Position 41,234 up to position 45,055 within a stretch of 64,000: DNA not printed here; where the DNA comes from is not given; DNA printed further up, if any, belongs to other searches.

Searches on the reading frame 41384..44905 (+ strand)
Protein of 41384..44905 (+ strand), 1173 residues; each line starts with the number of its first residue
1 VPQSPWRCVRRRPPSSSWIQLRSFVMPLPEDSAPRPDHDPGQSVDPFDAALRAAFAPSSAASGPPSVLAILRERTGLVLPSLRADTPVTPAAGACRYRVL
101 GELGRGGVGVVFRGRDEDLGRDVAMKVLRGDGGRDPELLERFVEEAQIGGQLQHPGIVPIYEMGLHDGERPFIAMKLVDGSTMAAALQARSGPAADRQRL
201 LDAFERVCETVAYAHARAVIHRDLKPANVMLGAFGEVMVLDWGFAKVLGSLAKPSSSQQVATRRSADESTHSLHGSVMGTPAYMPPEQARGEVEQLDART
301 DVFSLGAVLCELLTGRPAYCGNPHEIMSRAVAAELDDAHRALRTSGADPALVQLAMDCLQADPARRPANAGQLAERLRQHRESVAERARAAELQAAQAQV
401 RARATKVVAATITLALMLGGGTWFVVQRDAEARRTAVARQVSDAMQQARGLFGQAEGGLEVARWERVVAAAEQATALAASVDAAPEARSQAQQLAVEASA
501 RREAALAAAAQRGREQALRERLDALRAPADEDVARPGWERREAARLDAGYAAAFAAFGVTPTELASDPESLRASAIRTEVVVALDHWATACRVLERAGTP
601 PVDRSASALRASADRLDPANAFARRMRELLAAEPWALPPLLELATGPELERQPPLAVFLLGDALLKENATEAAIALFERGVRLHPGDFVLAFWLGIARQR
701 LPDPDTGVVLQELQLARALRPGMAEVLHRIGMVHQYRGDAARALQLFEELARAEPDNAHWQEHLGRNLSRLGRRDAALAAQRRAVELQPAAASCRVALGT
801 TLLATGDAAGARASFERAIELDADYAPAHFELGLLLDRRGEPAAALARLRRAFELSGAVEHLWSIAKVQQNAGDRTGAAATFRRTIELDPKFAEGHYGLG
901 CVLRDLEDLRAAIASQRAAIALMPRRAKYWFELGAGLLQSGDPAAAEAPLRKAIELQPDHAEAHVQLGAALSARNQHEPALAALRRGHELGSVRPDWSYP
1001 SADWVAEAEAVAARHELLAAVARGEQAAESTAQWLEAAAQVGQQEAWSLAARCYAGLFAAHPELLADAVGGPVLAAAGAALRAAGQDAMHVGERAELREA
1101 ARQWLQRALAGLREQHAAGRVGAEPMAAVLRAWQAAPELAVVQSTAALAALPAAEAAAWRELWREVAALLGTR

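Call 13: search_protein_families(library=ncbifam, proteins=[window:41384-44905:+], max_evalue=0.00001)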
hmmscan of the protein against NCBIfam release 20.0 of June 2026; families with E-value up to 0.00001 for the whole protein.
window:41384-44905:+ (1173 aa): 17 families
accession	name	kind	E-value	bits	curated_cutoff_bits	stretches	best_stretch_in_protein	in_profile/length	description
NF033483.0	PknB_PASTA_kin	equivalog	2.2e-63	215.2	450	1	95-407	7-290/563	Stk1 family PASTA domain-containing Ser/Thr kinase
NF009651.0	PRK13184.1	equivalog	6.6e-51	173.3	839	1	96-398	3-308/932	serine/threonine-protein kinase PknD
NF052427.1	StpK7MSMEG_1200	equivalog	5.4e-38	130.8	900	1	96-444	8-337/601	serine/threonine protein kinase StpK7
NF047741.1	antiphage_MADS6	equivalog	2.5e-33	115.5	460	2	202-421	303-506/612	methylation-associated defense system protein kinase MAD6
TIGR03903.1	TOMM_kin_cyc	equivalog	4e-31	107.8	705.75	1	120-379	3-246/1267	TOMM system kinase/cyclase fusion protein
NF040959.1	MamA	equivalog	9e-31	106.9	200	2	729-889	42-203/204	magnetosome protein MamA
TIGR02917.1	PEP_TPR_lipo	equivalog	1.9e-30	105.5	312.2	1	656-988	331-662/899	XrtA/PEP-CTERM system TPR-repeat protein PrsT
NF038150.1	lanthi_synth_IV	equivalog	5.6e-27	94.4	650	1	88-400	182-472/851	class IV lanthionine synthetase LanL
TIGR02552.1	LcrH_SycD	equivalog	1.7e-16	60.1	104.8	1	722-824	16-118/136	SycD/LcrH family type III secretion system chaperone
TIGR02521.1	type_IV_pilW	equivalog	1.7e-13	50.7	154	1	790-856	29-95/234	type IV pilus biogenesis/stability protein PilW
NF033758.1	gliding_GltE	equivalog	4.7e-11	42.3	225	1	717-927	113-324/411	adventurous gliding motility TPR repeat lipoprotein GltE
NF033762.1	social_mot_Tgl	equivalog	3.7e-10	39.6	225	0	724-852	31-162/252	social motility TPR repeat lipoprotein Tgl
NF033920.0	C39_PA2778_fam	equivalog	8.8e-09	35.1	150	0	767-856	165-254/255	PA2778 family cysteine peptidase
NF038151.1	lanthi_synth_III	equivalog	1.1e-07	30.7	575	1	92-550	217-661/833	class III lanthionine synthetase LanKC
NF047371.1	FlcA_CTERM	equivalog_domain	1.1e-06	27.5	300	0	713-786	462-535/646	periplasmic flagellar collar protein FlcA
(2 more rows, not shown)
